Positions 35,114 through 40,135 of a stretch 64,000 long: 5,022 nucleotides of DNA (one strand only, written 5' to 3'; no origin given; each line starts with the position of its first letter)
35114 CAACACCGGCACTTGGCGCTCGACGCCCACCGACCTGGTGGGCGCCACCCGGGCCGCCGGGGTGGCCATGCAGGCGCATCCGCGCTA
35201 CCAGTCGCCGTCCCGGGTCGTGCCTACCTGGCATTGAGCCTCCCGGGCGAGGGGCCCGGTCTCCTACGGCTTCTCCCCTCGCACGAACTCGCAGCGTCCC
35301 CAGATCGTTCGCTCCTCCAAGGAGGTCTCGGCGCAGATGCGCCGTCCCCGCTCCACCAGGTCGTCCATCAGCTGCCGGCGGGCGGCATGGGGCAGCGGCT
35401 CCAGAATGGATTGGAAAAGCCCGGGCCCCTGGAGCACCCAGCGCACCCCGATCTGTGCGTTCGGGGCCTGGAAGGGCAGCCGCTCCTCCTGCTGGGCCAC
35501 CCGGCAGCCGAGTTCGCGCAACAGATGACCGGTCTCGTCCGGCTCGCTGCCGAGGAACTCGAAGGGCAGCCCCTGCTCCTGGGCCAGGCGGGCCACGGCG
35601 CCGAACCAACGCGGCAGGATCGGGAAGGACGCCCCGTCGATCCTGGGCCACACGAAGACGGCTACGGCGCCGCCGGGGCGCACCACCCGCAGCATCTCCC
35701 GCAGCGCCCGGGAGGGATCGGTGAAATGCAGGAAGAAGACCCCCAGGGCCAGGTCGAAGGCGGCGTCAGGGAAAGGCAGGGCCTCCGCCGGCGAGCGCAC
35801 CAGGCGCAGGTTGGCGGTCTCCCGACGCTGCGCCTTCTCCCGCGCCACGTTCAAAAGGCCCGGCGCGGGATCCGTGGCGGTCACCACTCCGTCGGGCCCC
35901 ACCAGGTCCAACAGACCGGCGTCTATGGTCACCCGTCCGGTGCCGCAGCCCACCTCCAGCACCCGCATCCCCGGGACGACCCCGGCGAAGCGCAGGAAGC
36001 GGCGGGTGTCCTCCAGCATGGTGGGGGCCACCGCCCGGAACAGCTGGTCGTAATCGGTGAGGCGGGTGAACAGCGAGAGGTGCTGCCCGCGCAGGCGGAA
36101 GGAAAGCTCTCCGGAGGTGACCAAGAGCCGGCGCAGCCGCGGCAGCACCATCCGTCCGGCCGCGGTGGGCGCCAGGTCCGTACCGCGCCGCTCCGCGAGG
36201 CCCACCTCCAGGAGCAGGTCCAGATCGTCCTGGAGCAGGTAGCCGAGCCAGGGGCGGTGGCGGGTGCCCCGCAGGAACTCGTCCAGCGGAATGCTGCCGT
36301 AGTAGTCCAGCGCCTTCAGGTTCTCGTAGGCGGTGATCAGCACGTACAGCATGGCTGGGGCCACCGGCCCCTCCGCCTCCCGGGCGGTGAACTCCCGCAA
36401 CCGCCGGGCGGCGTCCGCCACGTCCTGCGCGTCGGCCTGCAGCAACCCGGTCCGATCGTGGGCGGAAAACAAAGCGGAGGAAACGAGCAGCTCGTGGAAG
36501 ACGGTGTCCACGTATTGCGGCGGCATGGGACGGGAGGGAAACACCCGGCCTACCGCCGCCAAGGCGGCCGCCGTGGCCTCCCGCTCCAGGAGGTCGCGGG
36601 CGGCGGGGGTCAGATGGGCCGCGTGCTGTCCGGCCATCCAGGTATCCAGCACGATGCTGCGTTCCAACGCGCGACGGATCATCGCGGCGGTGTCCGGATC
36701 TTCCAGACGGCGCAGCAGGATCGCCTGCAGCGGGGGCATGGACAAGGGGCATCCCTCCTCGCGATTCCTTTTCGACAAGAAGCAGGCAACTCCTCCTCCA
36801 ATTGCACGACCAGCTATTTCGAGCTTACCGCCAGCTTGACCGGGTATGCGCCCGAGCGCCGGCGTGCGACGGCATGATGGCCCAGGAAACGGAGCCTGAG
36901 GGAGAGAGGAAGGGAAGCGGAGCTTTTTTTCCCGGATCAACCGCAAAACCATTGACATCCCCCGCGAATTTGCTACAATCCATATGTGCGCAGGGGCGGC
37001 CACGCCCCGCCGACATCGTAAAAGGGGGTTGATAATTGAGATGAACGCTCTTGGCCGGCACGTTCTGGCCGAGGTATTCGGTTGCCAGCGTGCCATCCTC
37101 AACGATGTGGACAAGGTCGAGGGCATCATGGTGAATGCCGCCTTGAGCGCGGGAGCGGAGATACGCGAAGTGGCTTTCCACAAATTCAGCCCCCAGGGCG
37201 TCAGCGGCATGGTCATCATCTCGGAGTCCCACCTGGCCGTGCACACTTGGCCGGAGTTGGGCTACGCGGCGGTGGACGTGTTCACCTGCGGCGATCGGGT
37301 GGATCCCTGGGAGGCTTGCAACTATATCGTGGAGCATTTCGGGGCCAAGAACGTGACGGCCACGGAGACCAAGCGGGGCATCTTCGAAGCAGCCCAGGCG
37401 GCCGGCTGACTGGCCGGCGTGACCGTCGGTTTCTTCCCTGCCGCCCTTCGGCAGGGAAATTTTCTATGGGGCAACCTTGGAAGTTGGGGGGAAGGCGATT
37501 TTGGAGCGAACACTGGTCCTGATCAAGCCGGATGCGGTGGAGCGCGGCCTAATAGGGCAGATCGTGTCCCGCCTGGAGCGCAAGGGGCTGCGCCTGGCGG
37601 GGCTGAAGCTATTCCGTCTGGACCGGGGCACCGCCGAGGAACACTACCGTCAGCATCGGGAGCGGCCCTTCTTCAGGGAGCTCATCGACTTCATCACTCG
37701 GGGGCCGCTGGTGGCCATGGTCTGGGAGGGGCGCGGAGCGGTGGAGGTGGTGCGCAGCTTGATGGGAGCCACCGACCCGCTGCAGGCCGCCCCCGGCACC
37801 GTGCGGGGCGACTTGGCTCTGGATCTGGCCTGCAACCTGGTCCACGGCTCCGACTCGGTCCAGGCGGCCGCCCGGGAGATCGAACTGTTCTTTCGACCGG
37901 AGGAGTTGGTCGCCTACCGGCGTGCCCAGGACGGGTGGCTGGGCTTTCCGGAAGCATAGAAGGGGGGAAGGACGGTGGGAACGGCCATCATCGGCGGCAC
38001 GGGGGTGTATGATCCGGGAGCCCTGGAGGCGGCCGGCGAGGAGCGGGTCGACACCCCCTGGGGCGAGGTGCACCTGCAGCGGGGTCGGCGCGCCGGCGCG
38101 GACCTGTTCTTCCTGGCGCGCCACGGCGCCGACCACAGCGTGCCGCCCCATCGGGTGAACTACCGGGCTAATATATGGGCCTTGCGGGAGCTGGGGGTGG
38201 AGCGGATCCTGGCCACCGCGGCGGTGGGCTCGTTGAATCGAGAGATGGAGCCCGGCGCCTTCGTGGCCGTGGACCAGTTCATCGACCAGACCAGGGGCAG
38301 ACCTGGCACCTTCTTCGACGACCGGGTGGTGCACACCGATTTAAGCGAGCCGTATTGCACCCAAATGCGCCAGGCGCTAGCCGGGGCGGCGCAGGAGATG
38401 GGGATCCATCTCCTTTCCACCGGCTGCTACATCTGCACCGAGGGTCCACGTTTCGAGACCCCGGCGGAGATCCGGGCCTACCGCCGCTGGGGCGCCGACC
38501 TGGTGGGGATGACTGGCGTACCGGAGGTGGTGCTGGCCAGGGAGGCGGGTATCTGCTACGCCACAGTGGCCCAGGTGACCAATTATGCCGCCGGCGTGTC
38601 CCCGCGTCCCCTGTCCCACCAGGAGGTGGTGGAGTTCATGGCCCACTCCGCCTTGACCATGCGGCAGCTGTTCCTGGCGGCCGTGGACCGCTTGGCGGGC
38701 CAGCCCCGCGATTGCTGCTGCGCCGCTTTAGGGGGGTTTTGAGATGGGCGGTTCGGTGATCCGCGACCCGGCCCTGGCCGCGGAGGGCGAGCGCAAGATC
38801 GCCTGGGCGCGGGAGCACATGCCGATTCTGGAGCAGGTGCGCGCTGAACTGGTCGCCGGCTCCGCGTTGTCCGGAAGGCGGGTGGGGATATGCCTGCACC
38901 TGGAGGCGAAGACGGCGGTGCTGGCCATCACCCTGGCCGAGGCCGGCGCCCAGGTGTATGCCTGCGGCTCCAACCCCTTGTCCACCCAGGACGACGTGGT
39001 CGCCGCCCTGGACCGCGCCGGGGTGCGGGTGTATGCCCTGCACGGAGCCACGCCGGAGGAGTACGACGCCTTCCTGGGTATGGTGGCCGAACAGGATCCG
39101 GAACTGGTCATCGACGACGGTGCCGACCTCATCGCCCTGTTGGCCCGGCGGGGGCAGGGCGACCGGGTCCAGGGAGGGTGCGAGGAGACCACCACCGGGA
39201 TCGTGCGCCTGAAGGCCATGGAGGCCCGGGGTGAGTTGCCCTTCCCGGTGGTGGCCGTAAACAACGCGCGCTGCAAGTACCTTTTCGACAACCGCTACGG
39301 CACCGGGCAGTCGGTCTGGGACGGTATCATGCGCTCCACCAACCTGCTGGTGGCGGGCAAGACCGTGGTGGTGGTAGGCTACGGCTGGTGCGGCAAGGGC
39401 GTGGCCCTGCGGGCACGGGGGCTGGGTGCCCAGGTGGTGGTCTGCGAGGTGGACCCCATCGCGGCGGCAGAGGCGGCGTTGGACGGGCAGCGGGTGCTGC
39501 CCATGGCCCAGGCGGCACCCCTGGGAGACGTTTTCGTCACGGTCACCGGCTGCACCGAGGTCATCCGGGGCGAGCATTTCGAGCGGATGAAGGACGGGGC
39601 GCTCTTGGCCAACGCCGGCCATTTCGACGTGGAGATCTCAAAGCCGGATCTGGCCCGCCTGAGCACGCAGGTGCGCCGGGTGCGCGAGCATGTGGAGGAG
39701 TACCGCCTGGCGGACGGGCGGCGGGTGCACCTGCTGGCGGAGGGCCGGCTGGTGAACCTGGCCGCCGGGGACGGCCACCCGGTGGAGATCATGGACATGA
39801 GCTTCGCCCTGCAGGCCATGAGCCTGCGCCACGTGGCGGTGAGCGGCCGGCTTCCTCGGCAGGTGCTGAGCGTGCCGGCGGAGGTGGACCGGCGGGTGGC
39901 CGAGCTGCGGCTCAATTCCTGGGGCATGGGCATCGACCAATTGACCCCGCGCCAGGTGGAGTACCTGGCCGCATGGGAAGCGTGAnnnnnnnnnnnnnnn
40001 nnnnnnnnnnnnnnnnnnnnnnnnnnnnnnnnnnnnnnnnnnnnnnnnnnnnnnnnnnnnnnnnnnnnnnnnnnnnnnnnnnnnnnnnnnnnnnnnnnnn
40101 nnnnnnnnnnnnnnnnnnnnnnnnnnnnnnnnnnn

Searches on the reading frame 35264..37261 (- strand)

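Call 15: search_protein_families(library=pfam, proteins=[window:35264-37261:-], max_evalue=0.001)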
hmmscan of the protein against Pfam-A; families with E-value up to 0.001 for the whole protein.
window:35264-37261:- (665 aa): 7 families
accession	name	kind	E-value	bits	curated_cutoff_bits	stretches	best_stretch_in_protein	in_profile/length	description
PF08241.18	Methyltransf_11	-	1.5e-20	74.1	21.2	1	435-534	1-94/95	Methyltransferase domain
PF13649.12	Methyltransf_25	-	2.6e-19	70.1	27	1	434-531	1-97/97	Methyltransferase domain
PF01209.24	Ubie_methyltran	-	2.6e-18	66.7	20.1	1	423-537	40-153/233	ubiE/COQ5 methyltransferase family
PF13847.12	Methyltransf_31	-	1.1e-15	58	27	1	430-535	3-109/145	Methyltransferase domain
PF08242.18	Methyltransf_12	-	3.6e-13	50.5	30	1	435-532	1-97/98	Methyltransferase domain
PF13489.12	Methyltransf_23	-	1.1e-07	32.2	27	1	424-538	15-119/164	Methyltransferase domain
PF01135.25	PCMT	-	4.3e-05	23.8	20.3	1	413-488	59-129/210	Protein-L-isoaspartate(D-aspartate) O-methyltransferase (PCMT)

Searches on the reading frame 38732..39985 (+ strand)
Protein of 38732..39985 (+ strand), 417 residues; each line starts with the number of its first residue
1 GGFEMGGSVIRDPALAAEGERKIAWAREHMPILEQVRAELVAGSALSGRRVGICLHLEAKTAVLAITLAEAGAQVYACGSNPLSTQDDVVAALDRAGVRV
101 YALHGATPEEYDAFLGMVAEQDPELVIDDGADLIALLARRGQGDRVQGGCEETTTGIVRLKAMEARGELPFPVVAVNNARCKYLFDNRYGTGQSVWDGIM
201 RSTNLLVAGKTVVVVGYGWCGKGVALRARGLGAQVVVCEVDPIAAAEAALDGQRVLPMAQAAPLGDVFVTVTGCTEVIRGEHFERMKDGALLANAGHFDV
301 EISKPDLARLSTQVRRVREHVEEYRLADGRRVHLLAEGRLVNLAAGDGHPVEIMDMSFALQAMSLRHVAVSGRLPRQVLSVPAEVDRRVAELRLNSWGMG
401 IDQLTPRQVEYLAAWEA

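Call 15: search_protein_families(library=pfam, proteins=[window:38732-39985:+], max_evalue=0.001)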
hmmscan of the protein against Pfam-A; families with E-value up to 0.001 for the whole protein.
window:38732-39985:+ (417 aa): 4 families
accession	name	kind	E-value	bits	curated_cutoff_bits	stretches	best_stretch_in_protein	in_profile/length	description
PF00670.27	AdoHcyase_NAD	-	6e-51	173.2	27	1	187-346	1-160/162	S-adenosyl-L-homocysteine hydrolase, NAD binding domain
PF05221.23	AdoHcyase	-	8.6e-46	156.9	25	2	10-138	4-137/299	S-adenosyl-L-homocysteine hydrolase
PF02826.25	2-Hacid_dh_C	-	3.2e-09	36.8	25.1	1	201-297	28-128/178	D-isomer specific 2-hydroxyacid dehydrogenase, NAD binding domain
PF07991.19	KARI_N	-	2.4e-05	24.4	20.6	1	207-301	2-100/165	Acetohydroxy acid isomeroreductase, NADPH-binding domain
